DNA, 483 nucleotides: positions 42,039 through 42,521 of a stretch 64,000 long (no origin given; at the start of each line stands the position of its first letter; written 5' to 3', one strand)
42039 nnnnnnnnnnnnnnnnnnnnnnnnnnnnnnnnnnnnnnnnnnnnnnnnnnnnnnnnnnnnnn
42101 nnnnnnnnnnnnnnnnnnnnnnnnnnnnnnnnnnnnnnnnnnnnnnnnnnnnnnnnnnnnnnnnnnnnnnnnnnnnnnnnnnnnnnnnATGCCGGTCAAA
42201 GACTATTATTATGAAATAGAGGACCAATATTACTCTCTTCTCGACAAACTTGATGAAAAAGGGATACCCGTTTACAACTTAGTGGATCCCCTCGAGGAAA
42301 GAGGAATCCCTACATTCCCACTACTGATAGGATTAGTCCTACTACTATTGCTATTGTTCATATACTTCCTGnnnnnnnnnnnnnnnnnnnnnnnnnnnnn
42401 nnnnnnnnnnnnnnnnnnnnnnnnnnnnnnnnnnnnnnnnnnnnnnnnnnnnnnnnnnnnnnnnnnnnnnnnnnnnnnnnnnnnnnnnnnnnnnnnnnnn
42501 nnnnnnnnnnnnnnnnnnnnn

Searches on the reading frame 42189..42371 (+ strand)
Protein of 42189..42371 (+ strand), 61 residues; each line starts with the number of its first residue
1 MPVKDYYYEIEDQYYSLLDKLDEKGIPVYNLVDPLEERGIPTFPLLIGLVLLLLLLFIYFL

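Call 62: find_related_loci(query=A9, collection=metagenome_contigs, flank=10000)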
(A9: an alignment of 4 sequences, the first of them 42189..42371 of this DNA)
Query A9 (61 aa) in metagenome_contigs; peptide patterns used: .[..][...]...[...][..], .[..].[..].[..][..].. (x = any residue, [..] = any of these).
308 stretches matched a pattern; 28 encode a relative of the query (tblastn E <= 1e-3); 28 distinct loci.
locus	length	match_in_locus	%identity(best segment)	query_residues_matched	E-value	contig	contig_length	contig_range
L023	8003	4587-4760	52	1-60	2e-19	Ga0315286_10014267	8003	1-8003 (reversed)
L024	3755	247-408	50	1-54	2e-19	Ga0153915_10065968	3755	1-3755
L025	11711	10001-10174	50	1-60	2e-18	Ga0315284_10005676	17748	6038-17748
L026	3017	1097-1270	47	1-60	1e-18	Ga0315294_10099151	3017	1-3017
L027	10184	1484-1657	50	1-60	2e-18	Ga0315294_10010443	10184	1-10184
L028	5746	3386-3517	61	1-44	7e-18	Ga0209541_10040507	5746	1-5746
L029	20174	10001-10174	45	1-60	9e-18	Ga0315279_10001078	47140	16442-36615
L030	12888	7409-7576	50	1-56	1e-17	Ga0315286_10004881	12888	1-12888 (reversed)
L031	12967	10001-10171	46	1-57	2e-17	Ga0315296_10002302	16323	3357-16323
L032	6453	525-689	48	3-58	2e-17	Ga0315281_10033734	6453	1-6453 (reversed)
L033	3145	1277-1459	46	1-61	2e-17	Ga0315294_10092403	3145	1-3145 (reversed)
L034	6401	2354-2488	56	1-45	6e-17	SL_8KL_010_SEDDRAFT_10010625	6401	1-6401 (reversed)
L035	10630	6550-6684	56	1-45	6e-17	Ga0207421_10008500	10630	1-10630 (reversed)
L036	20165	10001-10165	49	4-60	1e-16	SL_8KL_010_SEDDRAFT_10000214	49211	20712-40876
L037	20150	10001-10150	54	5-54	3e-16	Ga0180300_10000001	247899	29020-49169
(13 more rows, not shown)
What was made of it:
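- Tried and rejected: A four-sequence alignment worked (call 62).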
